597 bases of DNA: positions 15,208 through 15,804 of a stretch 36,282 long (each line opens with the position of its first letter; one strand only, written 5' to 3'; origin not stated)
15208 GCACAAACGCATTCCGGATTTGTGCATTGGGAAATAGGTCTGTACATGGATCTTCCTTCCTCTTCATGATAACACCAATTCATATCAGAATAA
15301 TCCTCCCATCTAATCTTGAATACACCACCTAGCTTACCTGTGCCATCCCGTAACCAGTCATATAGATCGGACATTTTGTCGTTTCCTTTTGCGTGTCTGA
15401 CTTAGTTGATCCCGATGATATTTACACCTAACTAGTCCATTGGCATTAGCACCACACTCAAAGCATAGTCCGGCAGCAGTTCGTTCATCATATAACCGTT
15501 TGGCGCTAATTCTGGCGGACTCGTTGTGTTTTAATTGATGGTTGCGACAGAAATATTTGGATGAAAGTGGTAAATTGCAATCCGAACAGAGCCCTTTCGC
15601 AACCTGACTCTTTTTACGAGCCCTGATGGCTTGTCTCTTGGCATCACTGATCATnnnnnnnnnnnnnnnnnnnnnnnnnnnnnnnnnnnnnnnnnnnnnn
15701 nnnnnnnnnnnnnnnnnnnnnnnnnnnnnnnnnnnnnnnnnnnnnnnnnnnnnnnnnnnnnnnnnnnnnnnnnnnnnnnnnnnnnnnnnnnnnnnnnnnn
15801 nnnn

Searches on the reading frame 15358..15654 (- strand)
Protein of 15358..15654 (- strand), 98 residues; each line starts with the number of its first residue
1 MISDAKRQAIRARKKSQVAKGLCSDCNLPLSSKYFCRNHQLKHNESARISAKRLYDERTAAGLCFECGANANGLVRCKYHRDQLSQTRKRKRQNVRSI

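Call 36: search_protein_families(library=pfam, proteins=[window:15358-15654:-], max_evalue=1)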
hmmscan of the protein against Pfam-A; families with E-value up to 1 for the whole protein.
window:15358-15654:- (98 aa): 5 families
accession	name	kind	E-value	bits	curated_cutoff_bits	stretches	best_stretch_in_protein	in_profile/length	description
PF23733.2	GRXCR1-2_C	-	0.03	14.7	26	1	50-78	18-44/47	GRXCR1/2, C-terminal domain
PF25287.1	zf-B_box_Trim66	-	0.06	13.5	27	0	17-27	12-22/35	Trim66, B-box zinc-binding domain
PF12368.13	Rhodanese_C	-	0.072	13.8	26.9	0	48-79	10-40/66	Rhodanase C-terminal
PF02467.21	Whib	-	0.15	13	23.6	1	13-50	21-54/65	Transcription factor WhiB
PF10482.14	CtIP_N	-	0.25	11.8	27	1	32-73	38-79/120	Tumour-suppressor protein CtIP N-terminal domain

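Call 78: search_protein_families(library=phrogs, proteins=[window:15358-15654:-], max_evalue=0.01)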
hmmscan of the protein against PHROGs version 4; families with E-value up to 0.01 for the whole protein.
window:15358-15654:- (98 aa): 0 families
